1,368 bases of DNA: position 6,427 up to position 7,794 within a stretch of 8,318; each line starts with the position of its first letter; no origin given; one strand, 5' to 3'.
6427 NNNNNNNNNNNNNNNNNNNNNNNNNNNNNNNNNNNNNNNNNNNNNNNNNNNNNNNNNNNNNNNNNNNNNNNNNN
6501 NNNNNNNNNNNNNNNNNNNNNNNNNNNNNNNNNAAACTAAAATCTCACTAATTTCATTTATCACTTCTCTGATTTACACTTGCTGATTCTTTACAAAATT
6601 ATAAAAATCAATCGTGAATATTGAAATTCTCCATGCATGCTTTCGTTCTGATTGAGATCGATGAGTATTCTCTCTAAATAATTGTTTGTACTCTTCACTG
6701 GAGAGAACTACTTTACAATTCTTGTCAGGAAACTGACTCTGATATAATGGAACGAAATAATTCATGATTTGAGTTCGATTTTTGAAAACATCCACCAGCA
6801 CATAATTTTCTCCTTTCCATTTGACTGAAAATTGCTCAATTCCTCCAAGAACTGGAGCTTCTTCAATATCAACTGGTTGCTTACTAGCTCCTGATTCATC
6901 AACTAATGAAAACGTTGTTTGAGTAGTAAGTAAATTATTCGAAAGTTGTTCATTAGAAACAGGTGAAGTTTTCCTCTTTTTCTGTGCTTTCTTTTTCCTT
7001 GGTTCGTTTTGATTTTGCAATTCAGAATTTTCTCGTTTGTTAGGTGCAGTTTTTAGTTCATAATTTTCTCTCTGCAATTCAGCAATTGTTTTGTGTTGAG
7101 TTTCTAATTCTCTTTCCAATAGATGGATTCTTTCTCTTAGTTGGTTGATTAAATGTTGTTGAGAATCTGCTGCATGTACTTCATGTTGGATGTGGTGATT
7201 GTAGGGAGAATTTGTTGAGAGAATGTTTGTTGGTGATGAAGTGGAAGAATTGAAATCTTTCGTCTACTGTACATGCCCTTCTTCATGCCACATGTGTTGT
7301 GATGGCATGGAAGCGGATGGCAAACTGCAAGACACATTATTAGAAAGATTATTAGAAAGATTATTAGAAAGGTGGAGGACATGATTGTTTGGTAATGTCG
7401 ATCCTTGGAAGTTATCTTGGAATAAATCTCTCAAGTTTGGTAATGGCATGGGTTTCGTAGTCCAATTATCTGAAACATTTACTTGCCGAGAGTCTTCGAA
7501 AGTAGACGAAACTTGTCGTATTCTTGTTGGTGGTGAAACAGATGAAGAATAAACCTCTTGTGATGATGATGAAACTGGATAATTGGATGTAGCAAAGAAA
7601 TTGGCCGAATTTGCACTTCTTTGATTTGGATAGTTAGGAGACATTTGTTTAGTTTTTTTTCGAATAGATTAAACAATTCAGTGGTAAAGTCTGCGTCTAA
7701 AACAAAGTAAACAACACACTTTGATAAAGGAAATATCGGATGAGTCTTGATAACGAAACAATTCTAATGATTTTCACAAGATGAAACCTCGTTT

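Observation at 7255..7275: A single in-frame TAG splits an otherwise continuous 357-codon minus-strand gene.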

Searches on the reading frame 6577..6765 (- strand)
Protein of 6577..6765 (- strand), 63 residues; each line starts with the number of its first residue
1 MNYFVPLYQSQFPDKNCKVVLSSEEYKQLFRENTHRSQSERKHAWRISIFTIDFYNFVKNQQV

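Call 51: find_encoding_contigs(protein=window:6577-6765:-, flank=5000, max_places=10)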
Protein window:6577-6765:- (63 aa): no gene with exactly this product is on record in the collection.

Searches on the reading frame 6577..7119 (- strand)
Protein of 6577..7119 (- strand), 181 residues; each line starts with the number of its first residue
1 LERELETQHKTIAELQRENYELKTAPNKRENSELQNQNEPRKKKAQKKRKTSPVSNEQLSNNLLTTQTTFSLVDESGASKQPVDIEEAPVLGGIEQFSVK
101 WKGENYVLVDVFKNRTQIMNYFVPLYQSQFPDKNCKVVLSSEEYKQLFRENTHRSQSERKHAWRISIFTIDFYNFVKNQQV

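Call 52: find_encoding_contigs(protein=window:6577-7119:-, flank=5000, max_places=10)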
Protein seq(181 aa) (181 aa): no gene with exactly this product is on record in the collection.

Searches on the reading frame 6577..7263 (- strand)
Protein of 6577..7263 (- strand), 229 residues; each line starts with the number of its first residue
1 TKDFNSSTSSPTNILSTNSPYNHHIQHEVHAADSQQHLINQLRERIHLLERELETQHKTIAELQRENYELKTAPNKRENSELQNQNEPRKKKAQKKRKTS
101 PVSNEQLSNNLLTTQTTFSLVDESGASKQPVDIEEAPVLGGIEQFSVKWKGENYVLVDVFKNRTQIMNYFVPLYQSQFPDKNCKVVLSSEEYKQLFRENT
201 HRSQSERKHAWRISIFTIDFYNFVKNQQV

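Call 6: search_protein_families(library=pfam, proteins=[window:6577-7263:-], max_evalue=0.1)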
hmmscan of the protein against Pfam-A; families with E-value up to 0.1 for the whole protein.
window:6577-7263:- (229 aa): 4 families
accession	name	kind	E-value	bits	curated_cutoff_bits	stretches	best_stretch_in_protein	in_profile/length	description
PF16046.10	FAM76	-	0.0087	16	28.5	1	9-108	189-287/298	FAM76 protein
PF19111.5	DUF5798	-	0.051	14.2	27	1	24-70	9-55/89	Family of unknown function (DUF5798)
PF22614.2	Slo-like_RCK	-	0.068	13.3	24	0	151-197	2-49/119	Calcium-activated potassium channel slowpoke-like RCK domain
PF24362.2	DUF7518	-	0.075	14.1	27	0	43-99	27-84/104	Family of unknown function (DUF7518)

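Call 40: predict_structure(alignment_id=A3)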
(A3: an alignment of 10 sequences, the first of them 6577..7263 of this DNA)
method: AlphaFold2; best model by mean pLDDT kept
length: 229 residues; sequences in the alignment: 10
mean_pLDDT: 67.1   pTM: 0.40
mean pLDDT of the five models: 67.1, 64.8, 63.9, 60.0, 60.0
residues with pLDDT >= 90: 60; 70-90: 57; 50-70: 26; < 50: 86
segments of 3 or more residues with pLDDT < 50: 1-3, 9-30, 76-87, 93-137
pLDDT, mean of each block of 10 residues (from residue 1): 48 43 41 73 91 93 90 57 43 48 40 35 37 45 83 88 89 95 90 83 62 86 85
secondary structure, 60 per line:
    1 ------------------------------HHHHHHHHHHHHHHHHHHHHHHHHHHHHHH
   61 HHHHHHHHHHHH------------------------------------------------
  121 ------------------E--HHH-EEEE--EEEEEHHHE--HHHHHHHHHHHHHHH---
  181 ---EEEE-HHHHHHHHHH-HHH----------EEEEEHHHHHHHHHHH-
elements in order: H31-72 E146-149 E152-156 H163-177 E184-187 H189-198 E213-217 H218-228
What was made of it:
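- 7048..7173 (-): Predicted long helix or coiled coil (residues 31-72 of the downstream part), followed by a basic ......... stretch. AlphaFold2 model in call 40.
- On Naegleria LPNF-motif / coiled-coil / C-terminal-domain family: The model is in call 40.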

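Call 47: search_protein_representatives(alignment_id=A3)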
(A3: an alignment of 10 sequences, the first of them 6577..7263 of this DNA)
Query: 10 sequences, 411 profile positions. Proteins with E-value up to 0.001 (for the whole library): 18; up to 1e-10: 16; up to 1e-30: 15. The best 18 are listed.
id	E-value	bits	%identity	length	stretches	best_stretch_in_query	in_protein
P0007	1.1e-126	440.3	-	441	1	10-382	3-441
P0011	1.0e-123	430.6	-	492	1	3-400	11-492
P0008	2.0e-118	413.1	-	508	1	1-408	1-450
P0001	2.1e-112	393.3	-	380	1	8-379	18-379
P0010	4.4e-111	389.0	-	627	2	47-411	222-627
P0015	1.1e-83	298.8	-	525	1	16-408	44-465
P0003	7.7e-80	286.0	-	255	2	260-379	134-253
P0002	1.7e-77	278.3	-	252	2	250-378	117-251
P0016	2.1e-68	248.3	-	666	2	97-404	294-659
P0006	2.2e-68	248.3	-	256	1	74-383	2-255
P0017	6.5e-67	243.4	-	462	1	32-408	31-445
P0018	9.9e-60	219.8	-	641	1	6-394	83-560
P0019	4.9e-53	197.7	-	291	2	265-380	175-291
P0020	6.5e-44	167.7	-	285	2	257-381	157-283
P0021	5.4e-43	164.7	-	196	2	264-378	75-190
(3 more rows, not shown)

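Call 48: fold_search(model_id=the predicted structure, library=pdb)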
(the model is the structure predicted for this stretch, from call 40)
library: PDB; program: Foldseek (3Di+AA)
matches with E <= 10: 65; with E <= 0.001: 0
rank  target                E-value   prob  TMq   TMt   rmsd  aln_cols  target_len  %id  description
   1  4hpl_A                2.5e-01  0.54  0.21  0.38   4.2        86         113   12  PCGF1 Ub fold (RAWUL)/BCOR PUFD Complex (released 2013-05-01)
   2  1l8r_A                2.7e-01  0.44  0.20  0.38   5.5        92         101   12  Structure of the Retinal Determination Protein Dachshund Reveals a DNA-Binding Motif (released 2002-06-26)
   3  1l8r_B                5.2e-01  0.41  0.23  0.44   4.5        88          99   12  Structure of the Retinal Determination Protein Dachshund Reveals a DNA-Binding Motif (released 2002-06-26)
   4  8hcu_C                5.2e-01  0.23  0.21  0.35   5.1        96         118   12  Crystal structure of BCOR/PCGF1/KDM2B complex (released 2023-11-15)
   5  4hpm_C                7.7e-01  0.25  0.20  0.36   6.1        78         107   14  PCGF1 Ub fold (RAWUL)/BCORL1 PUFD Complex (released 2013-05-01)
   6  5jh5_D                8.7e-01  0.23  0.20  0.37   4.3        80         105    9  Structural Basis for the Hierarchical Assembly of the Core of PRC1.1 (released 2016-09-14)
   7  8b5v_A                1.0e+00  0.05  0.12  0.11  15.8        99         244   15  Crystal Structure of Trypanosoma Cruzi phosphomannosemutase (released 2022-10-05)
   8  5ven_B                1.8e+00  0.04  0.12  0.08  10.7        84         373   13  Murine ectonucleotide pyrophosphatase / phosphodiesterase 5 (ENPP5, NPP5) (released 2017-09-20)
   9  5jj2                  2.2e+00  0.02  0.10  0.10  18.3       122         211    8  Crystal structure of the central domain of human AKAP18 gamma/delta in complex with malonate (released 2016-08-03)
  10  6hfx_A                2.3e+00  0.04  0.12  0.18  13.2        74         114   12  Crystal structure of Extracellular Domain 1 (ECD1) of FtsX from S. pneumonie in complex with n-decyl-B-D-maltoside (released 2019-04-24)
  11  9kom                  2.5e+00  0.04  0.09  0.08  14.0        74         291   14  Cryo-EM structure of human pannexin-3 protomer (released 2025-01-15)
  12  1sbx                  2.7e+00  0.12  0.19  0.36   5.7        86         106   10  Crystal structure of the Dachshund-homology domain of human SKI (released 2004-05-25)
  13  3mq2_A                2.7e+00  0.08  0.15  0.16   4.6        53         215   19  Crystal Structure of 16S rRNA Methyltranferase KamB (released 2010-12-08)
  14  5ue7_A                3.0e+00  0.04  0.12  0.12  15.5        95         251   15  Crystal structure of the phosphomannomutase PMM1 from Candida albicans, apoenzyme state (released 2017-02-01)
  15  8gtr_A                3.5e+00  0.04  0.10  0.08  13.3        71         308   14  CryoEM structure of human Pannexin isoform 3 (released 2024-02-28)
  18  3eq5_I                4.5e+00  0.11  0.22  0.43   5.3        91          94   11  Crystal structure of fragment 137 to 238 of the human Ski-like protein (released 2009-01-27)
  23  3eq5_J                5.5e+00  0.10  0.22  0.45   5.2        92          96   11  Crystal structure of fragment 137 to 238 of the human Ski-like protein (released 2009-01-27)
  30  3eq5_A                6.2e+00  0.08  0.22  0.42   4.6        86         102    9  Crystal structure of fragment 137 to 238 of the human Ski-like protein (released 2009-01-27)
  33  3eq5_H                6.6e+00  0.10  0.23  0.46   5.7        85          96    9  Crystal structure of fragment 137 to 238 of the human Ski-like protein (released 2009-01-27)
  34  3eq5_G                6.6e+00  0.09  0.24  0.48   4.6        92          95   10  Crystal structure of fragment 137 to 238 of the human Ski-like protein (released 2009-01-27)
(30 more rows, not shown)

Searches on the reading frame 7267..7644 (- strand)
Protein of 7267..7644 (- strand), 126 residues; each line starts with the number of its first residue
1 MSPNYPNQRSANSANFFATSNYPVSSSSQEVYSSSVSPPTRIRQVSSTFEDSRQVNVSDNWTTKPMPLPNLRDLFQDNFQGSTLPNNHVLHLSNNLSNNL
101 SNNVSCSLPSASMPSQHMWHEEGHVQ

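Call 6: search_protein_families(library=pfam, proteins=[window:7267-7644:-], max_evalue=0.1)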
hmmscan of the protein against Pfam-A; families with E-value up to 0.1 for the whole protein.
window:7267-7644:- (126 aa): 0 families
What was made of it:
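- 7267..7644 (-): N-terminal 126 codons. This is all that would be made if the TAG terminates. No Pfam hit (call 6).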

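Call 11: find_encoding_contigs(protein=window:7267-7644:-, flank=5000, max_places=10)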
Protein window:7267-7644:- (126 aa): no gene with exactly this product is on record in the collection.
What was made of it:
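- On Null allele or young pseudogene copy of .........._81602: Exact-product look-ups in other assemblies found nothing (calls 11, 51, 52).
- No independent assembly or gene call with this product is on record (calls 11, 51, 52).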
